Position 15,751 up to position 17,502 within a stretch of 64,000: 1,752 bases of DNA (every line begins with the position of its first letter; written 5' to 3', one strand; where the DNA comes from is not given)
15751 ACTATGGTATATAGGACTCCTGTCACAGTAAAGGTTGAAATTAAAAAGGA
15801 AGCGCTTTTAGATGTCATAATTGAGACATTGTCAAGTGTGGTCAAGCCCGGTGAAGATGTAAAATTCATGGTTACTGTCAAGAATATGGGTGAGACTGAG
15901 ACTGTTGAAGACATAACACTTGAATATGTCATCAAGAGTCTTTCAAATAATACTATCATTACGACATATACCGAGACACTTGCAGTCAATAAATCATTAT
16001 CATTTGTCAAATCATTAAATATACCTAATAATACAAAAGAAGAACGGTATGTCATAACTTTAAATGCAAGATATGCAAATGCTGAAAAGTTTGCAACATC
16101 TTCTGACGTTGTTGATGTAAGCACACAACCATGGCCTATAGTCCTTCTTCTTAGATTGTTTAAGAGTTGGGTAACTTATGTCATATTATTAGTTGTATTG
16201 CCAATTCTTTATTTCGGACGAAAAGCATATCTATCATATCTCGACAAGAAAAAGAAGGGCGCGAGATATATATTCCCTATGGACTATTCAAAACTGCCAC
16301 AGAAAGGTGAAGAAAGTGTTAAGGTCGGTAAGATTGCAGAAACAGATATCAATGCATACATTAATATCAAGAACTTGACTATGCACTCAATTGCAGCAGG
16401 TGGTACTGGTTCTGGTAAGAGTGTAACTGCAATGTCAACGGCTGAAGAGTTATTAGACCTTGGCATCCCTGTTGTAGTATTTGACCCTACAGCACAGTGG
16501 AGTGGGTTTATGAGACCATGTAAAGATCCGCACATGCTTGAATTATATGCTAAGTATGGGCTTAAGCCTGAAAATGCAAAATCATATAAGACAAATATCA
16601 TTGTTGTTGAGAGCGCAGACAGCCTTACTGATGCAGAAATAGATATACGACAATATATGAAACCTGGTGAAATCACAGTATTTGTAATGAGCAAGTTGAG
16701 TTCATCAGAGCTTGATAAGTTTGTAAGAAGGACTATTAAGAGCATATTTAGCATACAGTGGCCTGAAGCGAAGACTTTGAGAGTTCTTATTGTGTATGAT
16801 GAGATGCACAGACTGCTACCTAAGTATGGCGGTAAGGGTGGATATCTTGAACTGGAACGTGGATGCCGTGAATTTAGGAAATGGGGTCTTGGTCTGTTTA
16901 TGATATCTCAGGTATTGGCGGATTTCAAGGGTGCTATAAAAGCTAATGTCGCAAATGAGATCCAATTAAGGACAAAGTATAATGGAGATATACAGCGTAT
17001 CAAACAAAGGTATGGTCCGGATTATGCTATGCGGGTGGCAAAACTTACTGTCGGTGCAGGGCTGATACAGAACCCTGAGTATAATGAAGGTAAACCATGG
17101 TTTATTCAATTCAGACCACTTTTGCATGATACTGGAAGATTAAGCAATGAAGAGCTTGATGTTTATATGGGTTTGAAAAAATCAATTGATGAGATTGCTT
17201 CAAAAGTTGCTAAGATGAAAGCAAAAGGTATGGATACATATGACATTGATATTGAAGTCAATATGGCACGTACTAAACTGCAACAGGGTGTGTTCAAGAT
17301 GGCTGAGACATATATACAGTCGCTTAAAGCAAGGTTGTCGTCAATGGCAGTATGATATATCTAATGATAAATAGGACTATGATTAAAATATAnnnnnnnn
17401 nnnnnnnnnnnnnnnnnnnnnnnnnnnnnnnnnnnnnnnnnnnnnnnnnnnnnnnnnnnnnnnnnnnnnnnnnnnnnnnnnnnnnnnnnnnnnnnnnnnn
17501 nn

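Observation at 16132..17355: Giant extracellular glycoprotein fused through a single TM helix to a cytoplasmic HerA/FtsK-like ATPase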

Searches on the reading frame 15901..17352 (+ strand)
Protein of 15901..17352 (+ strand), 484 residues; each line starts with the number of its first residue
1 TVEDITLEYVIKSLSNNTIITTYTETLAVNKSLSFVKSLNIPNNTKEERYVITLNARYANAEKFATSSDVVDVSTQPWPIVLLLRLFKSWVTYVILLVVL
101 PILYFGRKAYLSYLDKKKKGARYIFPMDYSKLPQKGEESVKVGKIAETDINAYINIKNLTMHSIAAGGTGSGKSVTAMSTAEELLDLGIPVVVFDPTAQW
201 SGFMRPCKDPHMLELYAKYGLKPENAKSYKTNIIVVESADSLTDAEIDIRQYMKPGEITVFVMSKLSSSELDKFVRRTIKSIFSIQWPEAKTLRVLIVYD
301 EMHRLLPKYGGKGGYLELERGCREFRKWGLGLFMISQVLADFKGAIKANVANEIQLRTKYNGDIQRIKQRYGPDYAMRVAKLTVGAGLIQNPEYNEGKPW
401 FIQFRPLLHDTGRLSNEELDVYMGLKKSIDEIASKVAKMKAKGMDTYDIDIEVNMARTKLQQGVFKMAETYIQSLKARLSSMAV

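Call 5: search_protein_families(library=pfam, proteins=[window:15901-17352:+], max_evalue=0.01)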
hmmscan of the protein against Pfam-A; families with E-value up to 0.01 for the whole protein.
window:15901-17352:+ (484 aa): 4 families
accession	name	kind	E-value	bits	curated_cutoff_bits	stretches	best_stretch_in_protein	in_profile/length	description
PF01935.23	DUF87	-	1.3e-10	42.2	23.2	1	140-226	1-69/220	Helicase HerA, central domain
PF05872.18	HerA_C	-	2.3e-06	27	22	1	149-222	10-84/502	Helicase HerA-like C-terminal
PF04851.21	ResIII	-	0.0012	19.2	22.5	0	157-305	20-137/164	Type III restriction enzyme, res subunit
PF01580.24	FtsK_SpoIIIE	-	0.0044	16.9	24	1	139-178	19-57/221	FtsK/SpoIIIE family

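Call 8: find_homologous_proteins(query=window:16081-17352:+)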
Query window:16081-17352:+ (424 aa): 302 proteins with E <= 0.001 among 7846 candidates; the best 120 are listed.
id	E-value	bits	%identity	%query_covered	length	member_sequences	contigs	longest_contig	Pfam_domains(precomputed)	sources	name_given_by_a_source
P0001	3.0e-270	914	95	100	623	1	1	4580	PF01935.24,PF05872.19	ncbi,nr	ncbi:MAG: DUF87 domain-containing protein, partial [Candidatus Aenigmarchaeota archaeon]|nr:DUF87 do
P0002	4.1e-256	867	90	100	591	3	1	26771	PF01935.24,PF05872.19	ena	-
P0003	1.7e-176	605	61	99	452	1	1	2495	PF01935.24,PF05872.19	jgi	-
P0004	1.3e-173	596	61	99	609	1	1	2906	PF01935.24,PF05872.19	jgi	jgi:hypothetical protein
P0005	8.7e-167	573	57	100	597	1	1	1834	PF01935.24,PF05872.19,PF19271.5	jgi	jgi:hypothetical protein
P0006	2.5e-165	568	57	99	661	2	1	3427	PF01935.24,PF05872.19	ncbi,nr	ncbi:MAG: DUF87 domain-containing protein, partial [Candidatus Aenigmarchaeota archaeon]|nr:DUF87 do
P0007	4.1e-165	568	57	100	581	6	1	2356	PF01935.24,PF05872.19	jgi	-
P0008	2.4e-164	565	57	99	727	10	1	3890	PF01935.24,PF05872.19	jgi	jgi:hypothetical protein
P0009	1.4e-163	563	93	64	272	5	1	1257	-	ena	-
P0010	4.0e-163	561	56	100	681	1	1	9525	PF01935.24,PF05872.19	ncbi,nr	ncbi:MAG: DUF87 domain-containing protein, partial [Candidatus Aenigmarchaeota archaeon]|nr:DUF87 do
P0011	5.0e-163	561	59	100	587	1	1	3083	PF01935.24,PF05872.19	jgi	jgi:hypothetical protein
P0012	1.0e-162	560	56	99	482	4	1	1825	PF01935.24,PF05872.19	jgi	jgi:hypothetical protein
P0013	7.2e-161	554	58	100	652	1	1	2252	PF01935.24,PF02534.21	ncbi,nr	ncbi:MAG: DUF87 domain-containing protein, partial [Candidatus Aenigmarchaeota archaeon]|nr:DUF87 do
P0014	9.0e-161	553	56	100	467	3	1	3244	PF01935.24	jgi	jgi:hypothetical protein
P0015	3.6e-160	551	57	99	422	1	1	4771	PF01935.24,PF05872.19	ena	-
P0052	1.8e-136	473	52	99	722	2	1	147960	PF01935.24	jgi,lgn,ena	-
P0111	2.1e-114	401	45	93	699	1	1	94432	PF10412.16,PF01935.24,PF05872.19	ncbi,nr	ncbi:DUF87 domain-containing protein [Candidatus Woesearchaeota archaeon]|nr:DUF87 domain-containing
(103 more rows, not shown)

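Call 12: search_solved_structures(query=window:16081-17352:+, max_evalue=1, show_alignments=2)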
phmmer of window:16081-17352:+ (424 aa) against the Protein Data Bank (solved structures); distinct sequences matched with E-value up to 1: 10.
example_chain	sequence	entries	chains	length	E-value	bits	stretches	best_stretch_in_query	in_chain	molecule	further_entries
8wiv_A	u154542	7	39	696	3.8e-08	35.9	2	76-140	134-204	Helicase HerA central domain-containing protein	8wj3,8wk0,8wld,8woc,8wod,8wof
4d2i_A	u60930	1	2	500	2.4e-07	33.3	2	78-139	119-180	HERA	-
9x1l_A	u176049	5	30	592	7.9e-07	31.6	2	210-298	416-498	DNA helicase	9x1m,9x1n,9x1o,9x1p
9c1m_M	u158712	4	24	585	0.00011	24.6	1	226-327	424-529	ATP-binding protein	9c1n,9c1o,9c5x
11kk_A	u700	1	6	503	0.00016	24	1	99-143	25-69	HerA like helicase YjgR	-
8yho_A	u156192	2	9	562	0.00041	22.7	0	231-307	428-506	DUF87 domain-containing protein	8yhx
8ziq_M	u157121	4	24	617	0.0054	19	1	233-308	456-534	HerA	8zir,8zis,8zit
8xau_A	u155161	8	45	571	0.027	16.7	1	229-318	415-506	ATP-binding protein | HerA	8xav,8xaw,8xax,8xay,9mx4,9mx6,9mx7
3mxz_A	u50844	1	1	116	0.75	11.9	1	365-420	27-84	Tubulin-specific chaperone A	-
8rj1_A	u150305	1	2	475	0.95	11.6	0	285-337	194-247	Aspartate ammonia lyase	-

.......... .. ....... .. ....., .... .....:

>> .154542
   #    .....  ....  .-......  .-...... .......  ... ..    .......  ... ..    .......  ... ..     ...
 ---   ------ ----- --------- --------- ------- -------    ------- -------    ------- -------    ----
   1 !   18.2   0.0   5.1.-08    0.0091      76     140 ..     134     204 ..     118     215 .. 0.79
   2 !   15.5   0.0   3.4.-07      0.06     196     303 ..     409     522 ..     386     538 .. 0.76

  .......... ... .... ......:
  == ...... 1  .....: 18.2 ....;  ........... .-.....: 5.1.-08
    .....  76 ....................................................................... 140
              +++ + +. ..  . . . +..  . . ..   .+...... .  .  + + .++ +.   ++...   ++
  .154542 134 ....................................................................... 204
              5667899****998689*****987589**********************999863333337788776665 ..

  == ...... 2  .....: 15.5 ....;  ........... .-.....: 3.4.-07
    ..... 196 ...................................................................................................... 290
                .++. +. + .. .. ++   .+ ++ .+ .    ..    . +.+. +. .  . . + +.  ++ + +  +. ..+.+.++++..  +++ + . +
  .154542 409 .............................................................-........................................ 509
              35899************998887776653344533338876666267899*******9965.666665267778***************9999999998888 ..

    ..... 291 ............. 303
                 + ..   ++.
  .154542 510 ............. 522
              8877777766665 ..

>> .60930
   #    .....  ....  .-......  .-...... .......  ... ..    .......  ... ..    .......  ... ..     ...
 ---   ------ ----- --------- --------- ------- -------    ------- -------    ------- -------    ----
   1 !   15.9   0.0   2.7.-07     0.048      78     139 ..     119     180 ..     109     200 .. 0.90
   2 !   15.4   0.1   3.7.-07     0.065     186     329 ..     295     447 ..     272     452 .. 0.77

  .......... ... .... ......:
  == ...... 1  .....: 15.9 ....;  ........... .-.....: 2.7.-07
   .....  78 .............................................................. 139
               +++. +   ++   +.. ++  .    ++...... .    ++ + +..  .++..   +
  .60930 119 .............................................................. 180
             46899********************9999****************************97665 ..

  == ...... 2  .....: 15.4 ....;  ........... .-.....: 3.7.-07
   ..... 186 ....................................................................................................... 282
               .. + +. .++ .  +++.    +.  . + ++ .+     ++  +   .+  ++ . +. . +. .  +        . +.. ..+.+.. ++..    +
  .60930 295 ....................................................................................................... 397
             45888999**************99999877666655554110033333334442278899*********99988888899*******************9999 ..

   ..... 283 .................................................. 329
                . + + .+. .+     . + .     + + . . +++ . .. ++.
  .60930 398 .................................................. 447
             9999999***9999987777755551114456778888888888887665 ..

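Call 14: find_encoding_contigs(protein=P0002, flank=10000, max_places=4)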
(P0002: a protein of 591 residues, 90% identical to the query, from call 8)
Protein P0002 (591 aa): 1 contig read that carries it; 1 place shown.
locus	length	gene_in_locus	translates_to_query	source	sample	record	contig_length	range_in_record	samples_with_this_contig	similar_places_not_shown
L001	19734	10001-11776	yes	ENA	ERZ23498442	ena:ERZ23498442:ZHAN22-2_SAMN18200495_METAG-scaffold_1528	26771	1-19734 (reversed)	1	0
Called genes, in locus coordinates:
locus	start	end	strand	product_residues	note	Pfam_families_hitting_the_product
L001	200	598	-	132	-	-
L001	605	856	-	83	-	-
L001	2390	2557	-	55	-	-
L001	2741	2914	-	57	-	-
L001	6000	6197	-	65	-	-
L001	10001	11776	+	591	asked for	PF01935:DUF87, PF05872:HerA_C (faint)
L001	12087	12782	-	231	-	-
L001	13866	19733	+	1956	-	?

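Call 19: find_encoding_contigs(protein=P0052, flank=10000, max_places=2)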
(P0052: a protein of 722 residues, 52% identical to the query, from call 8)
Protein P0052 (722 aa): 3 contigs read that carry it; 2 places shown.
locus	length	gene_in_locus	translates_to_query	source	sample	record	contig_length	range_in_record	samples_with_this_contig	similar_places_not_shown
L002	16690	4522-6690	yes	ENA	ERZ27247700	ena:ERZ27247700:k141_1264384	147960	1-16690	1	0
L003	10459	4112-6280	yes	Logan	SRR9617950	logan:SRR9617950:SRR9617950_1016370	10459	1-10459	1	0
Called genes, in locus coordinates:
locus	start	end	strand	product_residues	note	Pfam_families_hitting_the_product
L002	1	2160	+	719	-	?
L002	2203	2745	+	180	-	-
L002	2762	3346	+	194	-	-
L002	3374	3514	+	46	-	-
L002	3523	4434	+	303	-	-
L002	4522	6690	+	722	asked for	PF01935:DUF87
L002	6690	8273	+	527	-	-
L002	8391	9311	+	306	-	-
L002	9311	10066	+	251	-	PF00142:Fer4_NifH (faint), PF01656:CbiA, PF06564:CBP_BcsQ, PF10609:ParA, PF13614:AAA_31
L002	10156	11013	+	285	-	-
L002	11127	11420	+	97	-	-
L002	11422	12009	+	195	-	-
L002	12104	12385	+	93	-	-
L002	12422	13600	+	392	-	PF07431:DUF1512, PF23542:DUF1512_C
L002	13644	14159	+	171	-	PF00252:Ribosomal_L16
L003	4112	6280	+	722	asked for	PF01935:DUF87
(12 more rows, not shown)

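Call 20: find_encoding_contigs(protein=P0111, flank=10000, max_places=2)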
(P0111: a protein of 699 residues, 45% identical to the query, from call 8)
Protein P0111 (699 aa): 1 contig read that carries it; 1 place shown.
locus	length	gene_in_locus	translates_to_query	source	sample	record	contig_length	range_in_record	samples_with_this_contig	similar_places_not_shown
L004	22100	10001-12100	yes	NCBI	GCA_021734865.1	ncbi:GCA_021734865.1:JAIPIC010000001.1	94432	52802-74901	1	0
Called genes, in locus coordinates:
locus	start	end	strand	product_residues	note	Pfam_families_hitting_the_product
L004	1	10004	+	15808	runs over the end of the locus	-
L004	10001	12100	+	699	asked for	PF01935:DUF87, PF05872:HerA_C (faint), PF10412:TrwB_AAD_bind (faint)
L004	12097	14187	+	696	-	-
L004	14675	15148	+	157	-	-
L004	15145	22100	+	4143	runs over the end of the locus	-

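Call 28: search_protein_representatives(protein=window:16081-17352:+)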
Query: 424 residues. Proteins with E-value up to 0.001 (for the whole library): 903; up to 1e-10: 481; up to 1e-30: 359. The best 150 are listed.
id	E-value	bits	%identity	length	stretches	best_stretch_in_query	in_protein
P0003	5.4e-177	605.2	62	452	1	2-420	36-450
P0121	2.4e-176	603.0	62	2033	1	2-421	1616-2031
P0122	3.5e-176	602.5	61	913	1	2-422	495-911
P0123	7.4e-169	578.4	61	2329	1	3-422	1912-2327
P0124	1.2e-162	557.9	58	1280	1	2-419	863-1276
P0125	2.2e-158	543.9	56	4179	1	2-422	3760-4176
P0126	4.3e-154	529.8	56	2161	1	2-421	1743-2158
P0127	9.8e-154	528.6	56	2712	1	8-422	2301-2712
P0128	3.1e-152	523.7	55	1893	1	3-422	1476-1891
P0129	3.5e-151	520.2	55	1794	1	3-420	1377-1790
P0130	3.4e-148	510.3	54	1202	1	3-422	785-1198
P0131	3.6e-147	507.0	56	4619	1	11-420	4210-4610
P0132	6.9e-147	506.0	56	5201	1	26-420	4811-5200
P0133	2.8e-146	504.0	54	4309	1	3-422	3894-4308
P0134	2.3e-144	497.7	57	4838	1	20-419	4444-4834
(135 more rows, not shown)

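Call 84: search_protein_families(library=padloc, proteins=[window:16081-17352:+], max_evalue=0.01)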
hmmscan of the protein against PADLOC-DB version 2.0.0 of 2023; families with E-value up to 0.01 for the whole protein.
window:16081-17352:+ (424 aa): 11 families
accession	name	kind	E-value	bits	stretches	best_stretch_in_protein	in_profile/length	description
PDLC04105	HerA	-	2.9e-16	57.2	2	194-309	377-499/576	-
PDLC04140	mad8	-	2.6e-11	41.6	1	99-308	26-263/314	mads_8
PDLC01055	HerA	-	1.3e-05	22.2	0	184-346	370-526/532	Type III coevolved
PDLC04104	HerA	-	2.1e-05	21.5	1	220-309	204-300/379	-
PDLC04106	HerA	-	0.00046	16.8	0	250-308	533-591/667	-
PDLC02188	HerA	-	0.00082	16.3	1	231-314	425-510/578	-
PDLC04103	HerA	-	0.0015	14.9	1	99-142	171-214/579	-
PDLC02707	PbeA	-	0.0018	14.9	1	86-149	254-323/672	PbeA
PDLC04101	HerA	-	0.0024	14.7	1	75-135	141-204/400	-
PDLC04099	HerA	-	0.0029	14.9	1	75-139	142-209/214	-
PDLC04100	HerA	-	0.0055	13.4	0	231-308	437-518/580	-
